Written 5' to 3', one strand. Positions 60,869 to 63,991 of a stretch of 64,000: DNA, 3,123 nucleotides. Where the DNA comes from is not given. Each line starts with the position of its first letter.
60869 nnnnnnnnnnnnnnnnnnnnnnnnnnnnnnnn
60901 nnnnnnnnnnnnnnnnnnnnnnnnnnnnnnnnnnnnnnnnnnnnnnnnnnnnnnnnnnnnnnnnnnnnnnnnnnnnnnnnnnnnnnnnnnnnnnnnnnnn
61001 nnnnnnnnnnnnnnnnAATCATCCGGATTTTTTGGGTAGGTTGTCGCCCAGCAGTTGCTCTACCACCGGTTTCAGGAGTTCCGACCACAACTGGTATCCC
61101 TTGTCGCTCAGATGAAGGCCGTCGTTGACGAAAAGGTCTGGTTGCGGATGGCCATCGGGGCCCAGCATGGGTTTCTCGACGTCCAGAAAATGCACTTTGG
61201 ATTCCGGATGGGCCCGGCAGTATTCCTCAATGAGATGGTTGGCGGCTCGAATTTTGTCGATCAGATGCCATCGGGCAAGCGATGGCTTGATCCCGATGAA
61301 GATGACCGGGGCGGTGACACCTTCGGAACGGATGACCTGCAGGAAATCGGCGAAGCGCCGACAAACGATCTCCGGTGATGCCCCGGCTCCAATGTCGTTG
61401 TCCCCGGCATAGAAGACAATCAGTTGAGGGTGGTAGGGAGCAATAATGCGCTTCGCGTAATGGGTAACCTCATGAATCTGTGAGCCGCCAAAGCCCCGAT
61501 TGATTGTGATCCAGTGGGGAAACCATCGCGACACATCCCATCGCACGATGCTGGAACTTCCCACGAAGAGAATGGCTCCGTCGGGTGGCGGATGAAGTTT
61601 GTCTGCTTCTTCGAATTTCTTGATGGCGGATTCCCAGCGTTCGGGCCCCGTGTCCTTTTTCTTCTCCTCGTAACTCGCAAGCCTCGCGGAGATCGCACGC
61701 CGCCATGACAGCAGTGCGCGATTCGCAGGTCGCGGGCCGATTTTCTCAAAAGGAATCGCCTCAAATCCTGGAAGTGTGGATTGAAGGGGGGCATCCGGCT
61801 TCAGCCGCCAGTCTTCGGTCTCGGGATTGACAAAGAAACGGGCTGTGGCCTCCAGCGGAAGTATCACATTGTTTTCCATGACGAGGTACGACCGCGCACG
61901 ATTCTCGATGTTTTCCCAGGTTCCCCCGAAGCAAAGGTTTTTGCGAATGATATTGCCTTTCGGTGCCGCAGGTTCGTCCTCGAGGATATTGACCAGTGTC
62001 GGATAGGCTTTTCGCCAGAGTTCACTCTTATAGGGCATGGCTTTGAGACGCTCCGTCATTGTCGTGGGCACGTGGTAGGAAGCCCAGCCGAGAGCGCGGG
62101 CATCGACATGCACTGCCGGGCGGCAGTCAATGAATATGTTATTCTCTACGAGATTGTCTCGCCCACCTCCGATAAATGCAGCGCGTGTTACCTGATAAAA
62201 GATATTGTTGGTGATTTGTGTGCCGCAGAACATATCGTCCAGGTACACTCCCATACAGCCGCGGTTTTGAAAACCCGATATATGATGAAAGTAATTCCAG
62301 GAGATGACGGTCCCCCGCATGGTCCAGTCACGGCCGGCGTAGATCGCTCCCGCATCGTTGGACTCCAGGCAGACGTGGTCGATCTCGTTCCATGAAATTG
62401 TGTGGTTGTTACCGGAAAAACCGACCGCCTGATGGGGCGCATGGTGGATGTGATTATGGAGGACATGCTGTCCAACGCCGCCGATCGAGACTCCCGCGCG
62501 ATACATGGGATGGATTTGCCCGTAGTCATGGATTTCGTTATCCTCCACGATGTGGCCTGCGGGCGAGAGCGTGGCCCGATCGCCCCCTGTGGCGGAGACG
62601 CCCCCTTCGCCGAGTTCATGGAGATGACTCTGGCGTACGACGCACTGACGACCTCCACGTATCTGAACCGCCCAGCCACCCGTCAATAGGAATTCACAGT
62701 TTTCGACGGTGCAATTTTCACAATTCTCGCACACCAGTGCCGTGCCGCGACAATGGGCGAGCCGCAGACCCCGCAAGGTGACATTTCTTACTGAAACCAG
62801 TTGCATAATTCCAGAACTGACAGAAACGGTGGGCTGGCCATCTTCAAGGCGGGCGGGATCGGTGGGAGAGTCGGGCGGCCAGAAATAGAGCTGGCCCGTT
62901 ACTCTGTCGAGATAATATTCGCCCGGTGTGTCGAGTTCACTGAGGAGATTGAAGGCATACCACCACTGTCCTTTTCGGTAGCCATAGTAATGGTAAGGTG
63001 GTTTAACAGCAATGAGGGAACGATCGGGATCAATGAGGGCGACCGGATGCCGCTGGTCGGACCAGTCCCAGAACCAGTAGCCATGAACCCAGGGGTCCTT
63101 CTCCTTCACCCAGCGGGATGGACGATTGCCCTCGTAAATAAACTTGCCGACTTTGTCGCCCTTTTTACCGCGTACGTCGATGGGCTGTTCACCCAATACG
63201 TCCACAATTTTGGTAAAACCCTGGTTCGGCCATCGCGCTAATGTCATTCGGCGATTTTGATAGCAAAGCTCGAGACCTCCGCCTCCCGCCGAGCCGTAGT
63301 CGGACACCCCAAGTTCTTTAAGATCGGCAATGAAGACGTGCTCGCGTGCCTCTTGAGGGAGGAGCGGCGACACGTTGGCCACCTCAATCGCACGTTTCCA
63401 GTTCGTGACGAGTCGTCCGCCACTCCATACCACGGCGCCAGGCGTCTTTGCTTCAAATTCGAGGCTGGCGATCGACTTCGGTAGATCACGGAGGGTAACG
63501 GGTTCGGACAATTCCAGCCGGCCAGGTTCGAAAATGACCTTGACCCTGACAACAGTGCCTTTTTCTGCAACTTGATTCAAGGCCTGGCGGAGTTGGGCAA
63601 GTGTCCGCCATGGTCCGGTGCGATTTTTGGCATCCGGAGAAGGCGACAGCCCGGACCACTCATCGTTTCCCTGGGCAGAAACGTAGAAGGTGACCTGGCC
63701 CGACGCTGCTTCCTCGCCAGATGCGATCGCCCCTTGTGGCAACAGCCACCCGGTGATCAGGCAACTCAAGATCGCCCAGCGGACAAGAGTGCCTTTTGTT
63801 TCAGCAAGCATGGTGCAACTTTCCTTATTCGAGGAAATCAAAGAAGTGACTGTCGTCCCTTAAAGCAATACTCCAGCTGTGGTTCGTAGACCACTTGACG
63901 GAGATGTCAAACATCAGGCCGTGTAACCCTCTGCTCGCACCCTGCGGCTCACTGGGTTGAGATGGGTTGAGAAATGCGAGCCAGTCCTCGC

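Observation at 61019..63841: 940-aa secreted fusion of a parallel beta-helix domain with an SGNH/GDSL esterase domain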

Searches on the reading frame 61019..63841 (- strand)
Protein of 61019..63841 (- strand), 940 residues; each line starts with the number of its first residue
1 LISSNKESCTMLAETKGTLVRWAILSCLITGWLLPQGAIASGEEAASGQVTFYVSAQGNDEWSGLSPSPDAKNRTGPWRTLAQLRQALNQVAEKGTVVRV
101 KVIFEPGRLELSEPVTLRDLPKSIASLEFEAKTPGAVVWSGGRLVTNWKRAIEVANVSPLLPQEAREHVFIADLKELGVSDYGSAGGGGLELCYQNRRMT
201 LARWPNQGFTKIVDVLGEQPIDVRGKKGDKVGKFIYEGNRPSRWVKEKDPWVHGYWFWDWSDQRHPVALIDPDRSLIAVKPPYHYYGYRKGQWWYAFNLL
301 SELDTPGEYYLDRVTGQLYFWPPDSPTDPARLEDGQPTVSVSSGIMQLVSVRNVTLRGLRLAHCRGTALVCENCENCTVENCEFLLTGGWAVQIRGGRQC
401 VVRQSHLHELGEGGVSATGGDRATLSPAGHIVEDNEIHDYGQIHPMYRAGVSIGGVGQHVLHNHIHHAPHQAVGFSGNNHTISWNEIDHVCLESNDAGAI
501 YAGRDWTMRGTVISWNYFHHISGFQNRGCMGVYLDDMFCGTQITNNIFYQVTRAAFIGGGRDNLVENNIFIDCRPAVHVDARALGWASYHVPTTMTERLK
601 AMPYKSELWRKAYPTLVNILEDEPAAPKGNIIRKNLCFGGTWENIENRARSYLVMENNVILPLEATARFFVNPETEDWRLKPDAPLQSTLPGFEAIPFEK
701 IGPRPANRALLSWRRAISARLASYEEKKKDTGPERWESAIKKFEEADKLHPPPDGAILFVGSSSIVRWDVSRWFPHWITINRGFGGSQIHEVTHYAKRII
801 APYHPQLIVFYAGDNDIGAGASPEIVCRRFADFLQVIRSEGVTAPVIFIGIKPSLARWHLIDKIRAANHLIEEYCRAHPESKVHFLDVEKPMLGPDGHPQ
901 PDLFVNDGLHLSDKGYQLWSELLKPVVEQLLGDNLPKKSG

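Call 3: search_protein_families(library=pfam, proteins=[window:61019-63841:-], max_evalue=1)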
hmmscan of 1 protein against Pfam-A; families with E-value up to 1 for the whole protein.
window:61019-63841:- (940 aa): 6 families
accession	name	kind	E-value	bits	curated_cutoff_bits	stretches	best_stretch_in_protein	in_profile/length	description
PF13472.12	Lipase_GDSL_2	-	1.9e-16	61.5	32.9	1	773-918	30-178/178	GDSL-like Lipase/Acylhydrolase family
PF13229.12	Beta_helix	-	1.5e-12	47.9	25.9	2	348-425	5-82/158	Right handed beta helix region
PF00657.28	Lipase_GDSL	-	6.9e-08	33.3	23.6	1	785-922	57-207/208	GDSL-like Lipase/Acylhydrolase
PF05048.19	NosD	-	0.0001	22.2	23.6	1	493-574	36-104/212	Periplasmic copper-binding protein (NosD)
PF04311.20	DUF459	-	0.04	13.7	27.2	1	828-918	95-189/197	Protein of unknown function (DUF459)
PF21231.2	GH141_M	-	0.082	13.2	27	1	295-322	128-155/156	GH141 insertion domain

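Call 4: search_protein_families(library=ncbifam, proteins=[window:61019-63841:-], max_evalue=1)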
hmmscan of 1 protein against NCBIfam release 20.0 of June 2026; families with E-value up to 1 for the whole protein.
window:61019-63841:- (940 aa): 3 families
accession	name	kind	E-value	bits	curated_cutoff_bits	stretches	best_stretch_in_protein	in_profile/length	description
TIGR04247.1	NosD_copper_fam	subfamily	4.5e-06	25.5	300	1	349-582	57-271/377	nitrous oxide reductase family maturation protein NosD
TIGR03804.1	para_beta_helix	repeat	0.015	14.9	19.45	1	531-573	1-42/44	parallel beta-helix repeat protein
NF045548.1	GDSL_lipase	equivalog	0.1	12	300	1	798-930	107-228/231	Rv0518 family GDSL lipase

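Call 5: search_solved_structures(query=window:61019-63841:-, max_evalue=1, show_alignments=3)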
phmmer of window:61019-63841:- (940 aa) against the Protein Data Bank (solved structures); distinct sequences matched with E-value up to 1: 12.
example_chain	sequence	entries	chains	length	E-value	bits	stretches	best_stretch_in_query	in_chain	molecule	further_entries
9rx2_A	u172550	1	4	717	6.2e-26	93.5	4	33-178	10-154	Parallel beta-helix repeat protein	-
9hi5_A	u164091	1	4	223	1.4e-07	32.7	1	740-933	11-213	GDSL-like protein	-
4iyj_A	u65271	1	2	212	1.8e-07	32.3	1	740-931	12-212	GDSL-like protein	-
9hi6_A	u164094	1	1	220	2e-07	32.2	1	753-931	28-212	FI6-focused design_04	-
7pzg_AAA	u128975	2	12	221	4.7e-07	31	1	751-929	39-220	Lysophospholipase L1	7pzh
6njc_A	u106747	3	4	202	1.7e-06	29.1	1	752-927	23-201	Sialate O-acetylesterase | Lysophospholipase L1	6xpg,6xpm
4hf7_A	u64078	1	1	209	3.2e-06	28.3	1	755-930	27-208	Putative acylhydrolase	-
4ppy_A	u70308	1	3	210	3.4e-05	24.8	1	741-929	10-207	Putative acylhydrolase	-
9hi4_C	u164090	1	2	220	0.00012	23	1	740-931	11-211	FI6-focused design_03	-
4c1b_A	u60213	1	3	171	0.0088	16.9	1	784-923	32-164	ORF1-ENCODED PROTEIN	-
2hsj_A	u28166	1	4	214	0.01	16.6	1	756-925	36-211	Putative platelet activating factor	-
3mil_A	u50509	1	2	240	0.41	11.3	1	878-933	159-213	Isoamyl acetate-hydrolyzing esterase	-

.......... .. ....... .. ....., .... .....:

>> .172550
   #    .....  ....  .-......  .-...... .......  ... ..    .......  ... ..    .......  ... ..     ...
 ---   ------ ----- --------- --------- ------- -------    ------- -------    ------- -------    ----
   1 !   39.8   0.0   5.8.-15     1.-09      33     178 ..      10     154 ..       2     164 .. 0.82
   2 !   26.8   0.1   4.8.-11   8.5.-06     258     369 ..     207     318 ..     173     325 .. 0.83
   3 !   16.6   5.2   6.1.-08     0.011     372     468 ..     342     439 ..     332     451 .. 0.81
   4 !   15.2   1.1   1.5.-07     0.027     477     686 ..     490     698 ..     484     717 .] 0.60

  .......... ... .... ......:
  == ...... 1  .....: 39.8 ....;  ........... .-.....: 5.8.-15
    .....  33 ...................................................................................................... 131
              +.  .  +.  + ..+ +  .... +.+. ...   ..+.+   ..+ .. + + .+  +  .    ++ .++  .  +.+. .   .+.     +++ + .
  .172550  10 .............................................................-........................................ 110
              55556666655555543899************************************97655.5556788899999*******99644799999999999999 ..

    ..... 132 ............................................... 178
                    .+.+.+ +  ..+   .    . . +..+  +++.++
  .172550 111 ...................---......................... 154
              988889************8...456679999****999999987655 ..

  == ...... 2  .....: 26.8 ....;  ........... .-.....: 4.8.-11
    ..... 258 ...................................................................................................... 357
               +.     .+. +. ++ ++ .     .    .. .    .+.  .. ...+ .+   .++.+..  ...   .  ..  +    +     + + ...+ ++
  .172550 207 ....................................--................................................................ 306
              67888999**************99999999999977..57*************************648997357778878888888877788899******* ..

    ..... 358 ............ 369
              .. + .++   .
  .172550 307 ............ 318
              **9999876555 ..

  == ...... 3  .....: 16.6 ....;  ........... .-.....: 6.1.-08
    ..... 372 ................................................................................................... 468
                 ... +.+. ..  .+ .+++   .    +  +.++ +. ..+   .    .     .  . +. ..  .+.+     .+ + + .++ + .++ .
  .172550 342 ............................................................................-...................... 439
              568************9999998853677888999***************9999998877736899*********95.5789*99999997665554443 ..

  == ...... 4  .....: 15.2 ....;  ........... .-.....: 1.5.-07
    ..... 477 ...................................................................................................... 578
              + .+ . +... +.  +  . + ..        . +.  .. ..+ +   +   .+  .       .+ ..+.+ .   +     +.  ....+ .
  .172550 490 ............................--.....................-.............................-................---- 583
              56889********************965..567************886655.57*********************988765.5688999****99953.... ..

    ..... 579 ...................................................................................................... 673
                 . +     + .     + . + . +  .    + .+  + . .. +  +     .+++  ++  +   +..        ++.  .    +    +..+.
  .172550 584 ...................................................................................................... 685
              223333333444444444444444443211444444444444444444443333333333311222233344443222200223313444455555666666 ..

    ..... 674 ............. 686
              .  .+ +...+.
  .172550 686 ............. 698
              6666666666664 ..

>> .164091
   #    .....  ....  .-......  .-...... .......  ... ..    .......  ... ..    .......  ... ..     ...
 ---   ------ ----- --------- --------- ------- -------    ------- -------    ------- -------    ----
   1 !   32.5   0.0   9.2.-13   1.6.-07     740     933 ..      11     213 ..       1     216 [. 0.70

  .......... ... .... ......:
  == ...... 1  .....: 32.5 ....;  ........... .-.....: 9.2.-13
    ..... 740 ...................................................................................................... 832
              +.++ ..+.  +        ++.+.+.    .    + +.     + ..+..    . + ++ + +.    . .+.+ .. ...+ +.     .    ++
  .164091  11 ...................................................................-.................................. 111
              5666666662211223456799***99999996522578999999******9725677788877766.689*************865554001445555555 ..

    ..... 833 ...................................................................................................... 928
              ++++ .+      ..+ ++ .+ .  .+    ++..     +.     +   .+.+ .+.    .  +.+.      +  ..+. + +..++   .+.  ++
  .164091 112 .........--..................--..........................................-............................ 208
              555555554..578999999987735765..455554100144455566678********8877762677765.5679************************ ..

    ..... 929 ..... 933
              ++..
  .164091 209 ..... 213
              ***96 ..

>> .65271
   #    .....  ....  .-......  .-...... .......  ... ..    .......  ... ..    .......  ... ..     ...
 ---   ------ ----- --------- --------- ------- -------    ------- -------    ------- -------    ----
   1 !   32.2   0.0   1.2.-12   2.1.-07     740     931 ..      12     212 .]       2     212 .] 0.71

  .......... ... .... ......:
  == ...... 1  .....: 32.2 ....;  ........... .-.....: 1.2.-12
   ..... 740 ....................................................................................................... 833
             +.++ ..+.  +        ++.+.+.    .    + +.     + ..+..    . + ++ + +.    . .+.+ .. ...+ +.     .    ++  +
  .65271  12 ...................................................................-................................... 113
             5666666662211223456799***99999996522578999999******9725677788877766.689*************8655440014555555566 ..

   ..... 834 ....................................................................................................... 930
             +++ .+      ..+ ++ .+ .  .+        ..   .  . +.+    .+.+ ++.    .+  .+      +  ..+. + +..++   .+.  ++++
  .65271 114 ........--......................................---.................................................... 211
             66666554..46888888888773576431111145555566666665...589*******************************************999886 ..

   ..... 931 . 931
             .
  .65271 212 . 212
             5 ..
